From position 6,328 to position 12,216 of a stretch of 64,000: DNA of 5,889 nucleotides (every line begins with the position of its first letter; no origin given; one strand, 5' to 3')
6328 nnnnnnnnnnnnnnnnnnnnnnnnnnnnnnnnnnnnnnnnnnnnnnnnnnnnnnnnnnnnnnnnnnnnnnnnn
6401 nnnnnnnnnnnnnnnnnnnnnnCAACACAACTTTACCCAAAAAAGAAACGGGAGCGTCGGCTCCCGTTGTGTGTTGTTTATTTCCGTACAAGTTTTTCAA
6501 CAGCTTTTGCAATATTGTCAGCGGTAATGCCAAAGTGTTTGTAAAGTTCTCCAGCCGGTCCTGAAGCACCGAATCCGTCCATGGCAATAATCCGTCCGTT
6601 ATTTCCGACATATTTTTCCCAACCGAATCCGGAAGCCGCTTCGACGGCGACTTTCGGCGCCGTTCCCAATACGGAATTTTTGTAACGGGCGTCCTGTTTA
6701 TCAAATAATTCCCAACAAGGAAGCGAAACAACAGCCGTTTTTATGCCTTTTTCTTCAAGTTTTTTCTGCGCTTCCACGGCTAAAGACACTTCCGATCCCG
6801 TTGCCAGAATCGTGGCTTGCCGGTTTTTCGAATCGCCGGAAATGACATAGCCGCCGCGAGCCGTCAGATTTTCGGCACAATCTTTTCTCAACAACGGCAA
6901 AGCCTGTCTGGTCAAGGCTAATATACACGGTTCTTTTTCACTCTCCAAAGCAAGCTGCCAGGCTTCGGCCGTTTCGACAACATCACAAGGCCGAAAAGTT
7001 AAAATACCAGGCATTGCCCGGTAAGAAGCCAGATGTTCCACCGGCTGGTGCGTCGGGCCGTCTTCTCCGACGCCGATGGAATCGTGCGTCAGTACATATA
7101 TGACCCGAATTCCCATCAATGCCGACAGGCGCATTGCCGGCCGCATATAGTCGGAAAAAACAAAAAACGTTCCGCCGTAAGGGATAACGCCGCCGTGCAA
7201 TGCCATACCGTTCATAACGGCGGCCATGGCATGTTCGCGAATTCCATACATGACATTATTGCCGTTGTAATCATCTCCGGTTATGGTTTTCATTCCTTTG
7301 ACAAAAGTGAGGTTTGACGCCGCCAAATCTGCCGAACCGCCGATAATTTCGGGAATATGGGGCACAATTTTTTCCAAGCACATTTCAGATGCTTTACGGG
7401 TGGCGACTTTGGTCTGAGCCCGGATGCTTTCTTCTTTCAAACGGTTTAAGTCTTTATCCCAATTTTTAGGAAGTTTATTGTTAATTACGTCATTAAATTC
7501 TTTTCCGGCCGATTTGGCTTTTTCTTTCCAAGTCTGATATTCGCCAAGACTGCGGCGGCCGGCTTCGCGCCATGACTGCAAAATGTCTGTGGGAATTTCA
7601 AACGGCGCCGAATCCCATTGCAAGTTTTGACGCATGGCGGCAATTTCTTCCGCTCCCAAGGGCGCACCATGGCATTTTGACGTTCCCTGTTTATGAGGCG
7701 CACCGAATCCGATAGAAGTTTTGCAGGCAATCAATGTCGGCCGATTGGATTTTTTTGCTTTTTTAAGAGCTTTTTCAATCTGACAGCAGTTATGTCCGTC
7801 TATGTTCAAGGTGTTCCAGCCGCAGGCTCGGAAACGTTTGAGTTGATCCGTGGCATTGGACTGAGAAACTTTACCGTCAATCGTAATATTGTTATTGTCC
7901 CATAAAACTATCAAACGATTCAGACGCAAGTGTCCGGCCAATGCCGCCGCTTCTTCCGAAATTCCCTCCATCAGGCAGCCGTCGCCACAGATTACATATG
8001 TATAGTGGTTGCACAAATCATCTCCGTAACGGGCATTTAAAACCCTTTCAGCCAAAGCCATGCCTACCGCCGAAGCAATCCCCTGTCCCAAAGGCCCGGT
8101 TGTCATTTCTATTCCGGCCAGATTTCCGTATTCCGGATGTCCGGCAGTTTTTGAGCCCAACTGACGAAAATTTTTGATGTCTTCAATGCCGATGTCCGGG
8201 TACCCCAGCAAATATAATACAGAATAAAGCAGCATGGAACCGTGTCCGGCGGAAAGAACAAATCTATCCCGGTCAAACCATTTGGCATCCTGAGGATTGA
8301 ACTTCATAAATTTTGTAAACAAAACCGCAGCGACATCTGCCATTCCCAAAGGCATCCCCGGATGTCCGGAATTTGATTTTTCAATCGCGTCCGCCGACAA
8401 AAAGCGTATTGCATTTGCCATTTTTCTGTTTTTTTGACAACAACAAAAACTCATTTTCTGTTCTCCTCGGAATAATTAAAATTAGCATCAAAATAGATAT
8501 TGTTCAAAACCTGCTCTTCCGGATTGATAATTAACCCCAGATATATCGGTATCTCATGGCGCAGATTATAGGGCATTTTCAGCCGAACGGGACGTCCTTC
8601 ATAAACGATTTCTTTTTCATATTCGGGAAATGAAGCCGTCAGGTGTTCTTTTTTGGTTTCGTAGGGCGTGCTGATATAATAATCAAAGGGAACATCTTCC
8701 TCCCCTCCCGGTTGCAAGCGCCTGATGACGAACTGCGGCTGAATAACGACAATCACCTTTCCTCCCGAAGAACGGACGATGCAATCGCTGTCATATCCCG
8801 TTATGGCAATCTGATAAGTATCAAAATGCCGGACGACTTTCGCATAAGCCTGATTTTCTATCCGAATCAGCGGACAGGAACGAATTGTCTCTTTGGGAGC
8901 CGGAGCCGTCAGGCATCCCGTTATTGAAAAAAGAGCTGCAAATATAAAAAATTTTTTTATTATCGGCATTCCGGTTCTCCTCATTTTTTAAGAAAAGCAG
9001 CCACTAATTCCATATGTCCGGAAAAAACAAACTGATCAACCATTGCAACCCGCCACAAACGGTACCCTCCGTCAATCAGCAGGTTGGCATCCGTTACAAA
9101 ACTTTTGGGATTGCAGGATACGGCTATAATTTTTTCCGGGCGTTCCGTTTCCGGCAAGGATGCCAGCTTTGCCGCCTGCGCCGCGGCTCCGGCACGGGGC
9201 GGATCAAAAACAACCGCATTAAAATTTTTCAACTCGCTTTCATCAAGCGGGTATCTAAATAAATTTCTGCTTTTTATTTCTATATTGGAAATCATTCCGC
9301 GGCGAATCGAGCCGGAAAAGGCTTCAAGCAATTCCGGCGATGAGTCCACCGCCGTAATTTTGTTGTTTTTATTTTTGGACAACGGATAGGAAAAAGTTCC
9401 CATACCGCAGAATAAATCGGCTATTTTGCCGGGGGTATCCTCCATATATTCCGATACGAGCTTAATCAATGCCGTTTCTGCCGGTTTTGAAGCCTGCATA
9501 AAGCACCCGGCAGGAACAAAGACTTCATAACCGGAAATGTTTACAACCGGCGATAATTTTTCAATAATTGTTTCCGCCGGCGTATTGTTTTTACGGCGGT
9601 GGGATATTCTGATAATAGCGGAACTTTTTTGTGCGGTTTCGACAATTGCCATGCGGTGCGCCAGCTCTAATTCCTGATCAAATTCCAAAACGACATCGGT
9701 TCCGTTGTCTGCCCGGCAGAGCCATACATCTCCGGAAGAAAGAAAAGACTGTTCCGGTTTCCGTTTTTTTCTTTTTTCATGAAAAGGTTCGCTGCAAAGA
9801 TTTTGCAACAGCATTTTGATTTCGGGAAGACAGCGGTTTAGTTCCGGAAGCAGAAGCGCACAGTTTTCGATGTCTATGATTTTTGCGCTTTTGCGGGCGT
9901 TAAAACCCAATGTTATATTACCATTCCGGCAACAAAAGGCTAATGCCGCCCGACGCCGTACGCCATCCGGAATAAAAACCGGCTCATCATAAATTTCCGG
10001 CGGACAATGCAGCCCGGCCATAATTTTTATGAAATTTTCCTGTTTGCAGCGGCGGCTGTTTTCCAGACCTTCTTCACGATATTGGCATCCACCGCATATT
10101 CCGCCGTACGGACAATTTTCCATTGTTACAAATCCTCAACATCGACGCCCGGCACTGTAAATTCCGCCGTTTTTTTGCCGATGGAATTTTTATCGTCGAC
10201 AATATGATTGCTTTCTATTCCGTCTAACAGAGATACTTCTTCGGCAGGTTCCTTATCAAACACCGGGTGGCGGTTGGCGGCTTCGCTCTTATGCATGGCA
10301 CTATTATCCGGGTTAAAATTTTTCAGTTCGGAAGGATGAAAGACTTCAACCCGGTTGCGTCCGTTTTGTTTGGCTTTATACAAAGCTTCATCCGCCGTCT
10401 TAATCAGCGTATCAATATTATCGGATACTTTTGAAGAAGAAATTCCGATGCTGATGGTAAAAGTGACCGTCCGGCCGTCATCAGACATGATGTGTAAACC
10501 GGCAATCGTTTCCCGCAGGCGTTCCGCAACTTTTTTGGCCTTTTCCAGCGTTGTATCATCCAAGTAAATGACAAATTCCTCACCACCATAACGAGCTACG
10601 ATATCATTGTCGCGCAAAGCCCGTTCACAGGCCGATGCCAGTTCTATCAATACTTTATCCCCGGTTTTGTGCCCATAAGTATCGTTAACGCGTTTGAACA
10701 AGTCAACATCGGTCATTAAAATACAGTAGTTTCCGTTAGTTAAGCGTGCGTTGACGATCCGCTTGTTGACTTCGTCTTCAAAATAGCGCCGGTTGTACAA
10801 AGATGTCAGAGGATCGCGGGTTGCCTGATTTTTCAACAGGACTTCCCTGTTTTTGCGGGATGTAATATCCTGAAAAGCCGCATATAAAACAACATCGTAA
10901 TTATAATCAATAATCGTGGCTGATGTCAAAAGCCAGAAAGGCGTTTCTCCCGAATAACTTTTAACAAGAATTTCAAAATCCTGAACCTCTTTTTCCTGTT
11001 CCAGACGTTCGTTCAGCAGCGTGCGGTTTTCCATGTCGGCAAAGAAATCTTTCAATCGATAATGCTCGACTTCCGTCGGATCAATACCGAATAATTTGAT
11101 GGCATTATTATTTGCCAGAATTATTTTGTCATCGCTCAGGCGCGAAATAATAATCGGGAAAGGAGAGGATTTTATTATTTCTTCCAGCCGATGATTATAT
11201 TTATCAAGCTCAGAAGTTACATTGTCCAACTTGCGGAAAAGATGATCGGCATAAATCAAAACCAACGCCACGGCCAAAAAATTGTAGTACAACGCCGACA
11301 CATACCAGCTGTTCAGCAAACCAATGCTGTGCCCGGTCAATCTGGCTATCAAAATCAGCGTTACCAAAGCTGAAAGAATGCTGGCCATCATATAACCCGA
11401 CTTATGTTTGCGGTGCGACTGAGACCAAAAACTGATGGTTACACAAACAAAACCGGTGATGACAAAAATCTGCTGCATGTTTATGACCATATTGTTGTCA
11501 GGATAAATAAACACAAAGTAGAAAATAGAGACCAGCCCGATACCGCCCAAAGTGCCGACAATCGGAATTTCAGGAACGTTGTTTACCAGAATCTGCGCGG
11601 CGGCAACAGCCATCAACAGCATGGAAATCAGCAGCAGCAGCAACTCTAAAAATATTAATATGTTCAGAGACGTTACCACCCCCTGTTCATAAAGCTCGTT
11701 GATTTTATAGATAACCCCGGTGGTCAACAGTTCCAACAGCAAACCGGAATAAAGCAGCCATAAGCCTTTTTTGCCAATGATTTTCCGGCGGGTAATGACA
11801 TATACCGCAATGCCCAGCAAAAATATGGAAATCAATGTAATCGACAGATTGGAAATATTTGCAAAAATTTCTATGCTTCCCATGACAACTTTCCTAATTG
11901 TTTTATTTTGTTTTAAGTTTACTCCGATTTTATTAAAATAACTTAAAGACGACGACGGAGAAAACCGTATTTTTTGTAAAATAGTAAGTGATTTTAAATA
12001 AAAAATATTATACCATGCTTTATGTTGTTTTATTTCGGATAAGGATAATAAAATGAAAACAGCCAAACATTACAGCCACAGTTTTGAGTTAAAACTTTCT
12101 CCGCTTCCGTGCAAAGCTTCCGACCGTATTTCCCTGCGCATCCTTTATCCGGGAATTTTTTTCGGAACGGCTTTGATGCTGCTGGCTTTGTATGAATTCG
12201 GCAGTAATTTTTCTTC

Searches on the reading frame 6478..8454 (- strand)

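Call 34: search_protein_families(library=pfam, proteins=[window:6478-8454:-], max_evalue=0.000001)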
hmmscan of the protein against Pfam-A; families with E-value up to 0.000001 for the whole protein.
window:6478-8454:- (658 aa): 6 families
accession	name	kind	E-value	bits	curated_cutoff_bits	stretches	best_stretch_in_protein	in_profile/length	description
PF00456.26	Transketolase_N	-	7.7e-134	446.3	22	1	10-319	3-317/334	Transketolase, thiamine diphosphate binding domain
PF02779.29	Transket_pyr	-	9.1e-56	188.7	27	1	349-520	2-173/174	Transketolase, pyrimidine binding domain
PF22613.1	Transketolase_C_1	-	1.6e-41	141.5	27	1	534-644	1-113/113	Transketolase-like TK C-terminal domain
PF02780.25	Transketolase_C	-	3.4e-14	53.3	25.9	1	542-648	7-124/124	Transketolase, C-terminal domain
PF13292.11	DXP_synthase_N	-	1.8e-07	31.2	21.2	0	92-194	84-177/274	1-deoxy-D-xylulose-5-phosphate synthase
PF00676.26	E1_dh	-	7.5e-07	28.8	22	0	117-245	98-223/300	Dehydrogenase E1 component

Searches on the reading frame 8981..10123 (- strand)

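Call 34: search_protein_families(library=pfam, proteins=[window:8981-10123:-], max_evalue=0.000001)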
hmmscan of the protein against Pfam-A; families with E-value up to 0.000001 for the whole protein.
window:8981-10123:- (380 aa): 1 family
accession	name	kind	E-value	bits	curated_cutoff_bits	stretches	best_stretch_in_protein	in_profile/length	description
PF05958.17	tRNA_U5-meth_tr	-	1.8e-16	60.6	23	1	175-373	148-350/357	tRNA (Uracil-5-)-methyltransferase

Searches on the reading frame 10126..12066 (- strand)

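Call 34: search_protein_families(library=pfam, proteins=[window:10126-12066:-], max_evalue=0.000001)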
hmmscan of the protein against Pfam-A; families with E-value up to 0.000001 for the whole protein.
window:10126-12066:- (646 aa): 3 families
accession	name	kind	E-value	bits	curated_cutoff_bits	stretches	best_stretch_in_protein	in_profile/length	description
PF00990.26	GGDEF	-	3.3e-49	167.2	23.8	1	415-572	1-161/161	Diguanylate cyclase, GGDEF domain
PF13426.13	PAS_9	-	4.5e-11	43.4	27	1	304-402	3-102/103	PAS domain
PF00989.32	PAS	-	1.1e-08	35.5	22.6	1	293-388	2-99/113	PAS fold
